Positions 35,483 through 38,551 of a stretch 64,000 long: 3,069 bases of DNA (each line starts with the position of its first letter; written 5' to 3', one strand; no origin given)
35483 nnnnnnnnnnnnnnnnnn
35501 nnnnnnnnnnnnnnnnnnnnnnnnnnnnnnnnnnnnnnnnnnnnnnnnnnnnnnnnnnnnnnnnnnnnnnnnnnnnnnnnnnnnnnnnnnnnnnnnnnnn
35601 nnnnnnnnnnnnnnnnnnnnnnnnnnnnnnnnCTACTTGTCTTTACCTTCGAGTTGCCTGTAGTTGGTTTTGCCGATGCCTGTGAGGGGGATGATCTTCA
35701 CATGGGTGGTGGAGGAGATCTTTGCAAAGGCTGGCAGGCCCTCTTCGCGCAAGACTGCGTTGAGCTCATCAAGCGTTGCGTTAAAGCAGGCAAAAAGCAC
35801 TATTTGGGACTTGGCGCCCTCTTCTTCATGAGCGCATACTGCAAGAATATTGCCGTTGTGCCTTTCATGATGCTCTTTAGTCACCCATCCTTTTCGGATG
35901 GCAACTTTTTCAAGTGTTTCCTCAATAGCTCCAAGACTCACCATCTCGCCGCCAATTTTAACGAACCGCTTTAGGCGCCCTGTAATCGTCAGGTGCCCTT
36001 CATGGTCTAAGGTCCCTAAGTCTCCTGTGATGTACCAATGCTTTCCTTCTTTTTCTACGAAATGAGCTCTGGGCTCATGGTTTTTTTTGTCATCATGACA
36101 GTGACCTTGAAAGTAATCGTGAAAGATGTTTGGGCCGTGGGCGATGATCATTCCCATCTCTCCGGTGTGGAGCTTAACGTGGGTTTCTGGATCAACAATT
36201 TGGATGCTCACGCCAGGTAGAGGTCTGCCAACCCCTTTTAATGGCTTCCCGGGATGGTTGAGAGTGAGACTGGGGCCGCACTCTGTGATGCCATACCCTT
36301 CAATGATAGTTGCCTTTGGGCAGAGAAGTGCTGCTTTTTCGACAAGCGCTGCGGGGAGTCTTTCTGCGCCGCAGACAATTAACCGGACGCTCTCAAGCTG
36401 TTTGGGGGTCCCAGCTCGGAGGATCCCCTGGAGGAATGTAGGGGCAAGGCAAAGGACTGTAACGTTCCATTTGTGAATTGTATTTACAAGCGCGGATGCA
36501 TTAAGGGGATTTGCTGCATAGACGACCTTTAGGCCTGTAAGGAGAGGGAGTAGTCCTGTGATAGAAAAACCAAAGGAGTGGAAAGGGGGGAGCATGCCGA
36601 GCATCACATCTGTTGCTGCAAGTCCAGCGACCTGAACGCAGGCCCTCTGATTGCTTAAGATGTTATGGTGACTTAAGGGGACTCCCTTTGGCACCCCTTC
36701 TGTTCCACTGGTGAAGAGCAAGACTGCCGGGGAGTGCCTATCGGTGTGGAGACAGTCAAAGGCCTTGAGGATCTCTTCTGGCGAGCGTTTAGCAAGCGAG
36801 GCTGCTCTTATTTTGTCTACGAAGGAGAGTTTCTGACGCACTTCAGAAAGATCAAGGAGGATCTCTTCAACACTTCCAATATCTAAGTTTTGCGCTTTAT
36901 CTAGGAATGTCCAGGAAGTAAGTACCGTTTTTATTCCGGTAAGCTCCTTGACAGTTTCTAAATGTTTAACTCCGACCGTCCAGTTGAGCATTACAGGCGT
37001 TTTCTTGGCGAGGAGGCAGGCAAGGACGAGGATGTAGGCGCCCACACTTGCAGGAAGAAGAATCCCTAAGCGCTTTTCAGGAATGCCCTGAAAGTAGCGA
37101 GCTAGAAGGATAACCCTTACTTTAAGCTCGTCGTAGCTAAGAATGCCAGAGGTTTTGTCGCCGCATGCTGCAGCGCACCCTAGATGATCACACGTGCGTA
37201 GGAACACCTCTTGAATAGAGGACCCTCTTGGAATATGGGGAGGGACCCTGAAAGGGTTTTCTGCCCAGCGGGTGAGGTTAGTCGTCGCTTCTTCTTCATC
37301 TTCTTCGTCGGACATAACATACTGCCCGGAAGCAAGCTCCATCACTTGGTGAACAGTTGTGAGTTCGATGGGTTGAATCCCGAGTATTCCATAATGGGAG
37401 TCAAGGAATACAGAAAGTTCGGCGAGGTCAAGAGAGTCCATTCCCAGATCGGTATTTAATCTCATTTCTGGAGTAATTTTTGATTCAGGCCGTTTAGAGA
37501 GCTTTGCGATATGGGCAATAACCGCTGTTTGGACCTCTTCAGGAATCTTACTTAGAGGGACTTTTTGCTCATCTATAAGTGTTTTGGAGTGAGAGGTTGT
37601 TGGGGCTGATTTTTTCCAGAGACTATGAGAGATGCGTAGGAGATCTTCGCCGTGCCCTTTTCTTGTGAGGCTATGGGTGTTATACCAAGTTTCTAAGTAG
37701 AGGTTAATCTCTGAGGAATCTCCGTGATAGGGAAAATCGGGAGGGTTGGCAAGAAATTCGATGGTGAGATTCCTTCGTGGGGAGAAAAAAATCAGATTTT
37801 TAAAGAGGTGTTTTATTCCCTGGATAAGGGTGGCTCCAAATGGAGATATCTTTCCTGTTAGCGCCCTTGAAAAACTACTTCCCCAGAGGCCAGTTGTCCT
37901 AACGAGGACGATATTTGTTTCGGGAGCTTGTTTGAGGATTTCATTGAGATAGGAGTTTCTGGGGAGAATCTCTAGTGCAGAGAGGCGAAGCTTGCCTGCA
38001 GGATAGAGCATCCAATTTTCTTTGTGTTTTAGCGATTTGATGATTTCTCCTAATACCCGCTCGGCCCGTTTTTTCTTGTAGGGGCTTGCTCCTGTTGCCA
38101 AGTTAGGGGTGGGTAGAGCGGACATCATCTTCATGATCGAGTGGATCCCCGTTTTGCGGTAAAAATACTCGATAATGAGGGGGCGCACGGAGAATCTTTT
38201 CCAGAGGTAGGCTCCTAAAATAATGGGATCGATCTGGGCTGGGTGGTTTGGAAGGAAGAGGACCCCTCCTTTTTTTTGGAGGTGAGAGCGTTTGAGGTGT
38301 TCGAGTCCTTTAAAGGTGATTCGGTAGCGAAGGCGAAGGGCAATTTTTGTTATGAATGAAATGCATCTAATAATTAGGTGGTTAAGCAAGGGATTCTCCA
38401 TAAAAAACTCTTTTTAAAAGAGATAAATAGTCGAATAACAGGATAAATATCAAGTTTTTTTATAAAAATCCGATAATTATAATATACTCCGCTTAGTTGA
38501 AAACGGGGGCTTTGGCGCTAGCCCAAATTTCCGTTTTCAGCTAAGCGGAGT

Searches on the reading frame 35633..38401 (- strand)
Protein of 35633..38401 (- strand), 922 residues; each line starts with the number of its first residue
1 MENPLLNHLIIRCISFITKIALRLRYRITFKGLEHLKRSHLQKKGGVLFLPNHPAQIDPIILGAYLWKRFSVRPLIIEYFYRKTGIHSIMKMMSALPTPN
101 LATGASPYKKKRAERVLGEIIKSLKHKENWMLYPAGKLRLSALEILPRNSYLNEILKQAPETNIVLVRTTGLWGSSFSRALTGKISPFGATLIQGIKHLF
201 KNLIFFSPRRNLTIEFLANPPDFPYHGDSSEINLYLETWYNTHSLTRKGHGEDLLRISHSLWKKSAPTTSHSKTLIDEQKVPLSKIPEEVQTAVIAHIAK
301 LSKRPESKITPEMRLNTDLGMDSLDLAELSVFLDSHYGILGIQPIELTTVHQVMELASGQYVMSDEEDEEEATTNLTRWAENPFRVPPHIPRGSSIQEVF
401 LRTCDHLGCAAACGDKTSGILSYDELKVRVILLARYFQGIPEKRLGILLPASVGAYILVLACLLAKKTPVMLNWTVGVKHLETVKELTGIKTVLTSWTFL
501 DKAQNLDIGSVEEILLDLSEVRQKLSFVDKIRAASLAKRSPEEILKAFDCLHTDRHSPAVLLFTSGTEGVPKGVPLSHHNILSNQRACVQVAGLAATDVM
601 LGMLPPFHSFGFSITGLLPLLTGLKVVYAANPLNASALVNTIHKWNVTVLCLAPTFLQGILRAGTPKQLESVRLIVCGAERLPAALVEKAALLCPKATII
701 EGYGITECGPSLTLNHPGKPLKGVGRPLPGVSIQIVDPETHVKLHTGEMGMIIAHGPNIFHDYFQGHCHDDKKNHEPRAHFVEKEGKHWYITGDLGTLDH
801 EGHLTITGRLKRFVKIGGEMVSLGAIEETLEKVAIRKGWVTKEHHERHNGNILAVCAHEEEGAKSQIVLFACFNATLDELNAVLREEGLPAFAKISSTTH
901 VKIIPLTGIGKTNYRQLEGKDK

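Call 39: search_protein_families(library=ncbifam, proteins=[window:35633-38401:-], max_evalue=0.00001)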
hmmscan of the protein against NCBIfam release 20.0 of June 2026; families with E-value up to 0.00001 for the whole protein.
window:35633-38401:- (922 aa): 99 families (the best 25 are shown)
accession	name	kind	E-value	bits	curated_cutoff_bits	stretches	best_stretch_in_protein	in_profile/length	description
NF006386.0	PRK08633.1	equivalog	7e-134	447.9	1221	2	390-917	611-1137/1147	acyl-[ACP]--phospholipid O-acyltransferase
NF004971.0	PRK06334.1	equivalog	1.9e-127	426.1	847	1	393-918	18-530/539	long chain fatty acid--[acyl-carrier-protein] ligase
NF005291.0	PRK06814.1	equivalog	6.6e-88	295.9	1349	1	411-917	649-1126/1140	acyl-[ACP]--phospholipid O-acyltransferase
NF005959.0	PRK08043.1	equivalog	1.4e-69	235.1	886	1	399-917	209-707/719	bifunctional acyl-ACP--phospholipid O-acyltransferase/long-chain-fatty-acid--ACP ligase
NF004837.0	PRK06187.1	subfamily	7.7e-60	202.6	476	1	396-917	10-518/531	long-chain-fatty-acid--CoA ligase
TIGR01733.1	AA-adenyl-dom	subfamily_domain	5.1e-49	167.2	317.4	1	422-833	1-401/409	amino acid adenylation domain-containing protein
NF004114.0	PRK05605.1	equivalog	1.6e-44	152.2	766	1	534-854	199-514/575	long-chain-fatty-acid--CoA ligase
TIGR01923.1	menE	equivalog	9.7e-44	149.9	330.15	1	422-833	1-371/442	o-succinylbenzoate--CoA ligase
NF004758.0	PRK06087.1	equivalog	8e-42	143.3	736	1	402-834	32-457/548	medium-chain fatty-acid--CoA ligase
NF005702.0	PRK07514.1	subfamily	9.5e-42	143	558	1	522-833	124-423/506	malonyl-CoA synthase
NF006181.0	PRK08314.1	subfamily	3.3e-41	141.2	705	1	551-920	199-553/563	long-chain-fatty-acid--CoA ligase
NF005714.0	PRK07529.1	subfamily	9.1e-40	136.6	632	1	539-832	203-497/640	acyl-CoA synthetase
NF005801.1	PRK07656.1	equivalog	2.4e-37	128.8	657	1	396-832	3-425/500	FadD3 family acyl-CoA ligase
NF052269.1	Staph_lig_FadD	equivalog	2.7e-37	128.2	650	1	422-861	29-445/499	long-chain-fatty-acid--CoA ligase FadD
NF006182.0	PRK08316.1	subfamily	6.6e-37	127.2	663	1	395-847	12-455/523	fatty acyl-CoA synthetase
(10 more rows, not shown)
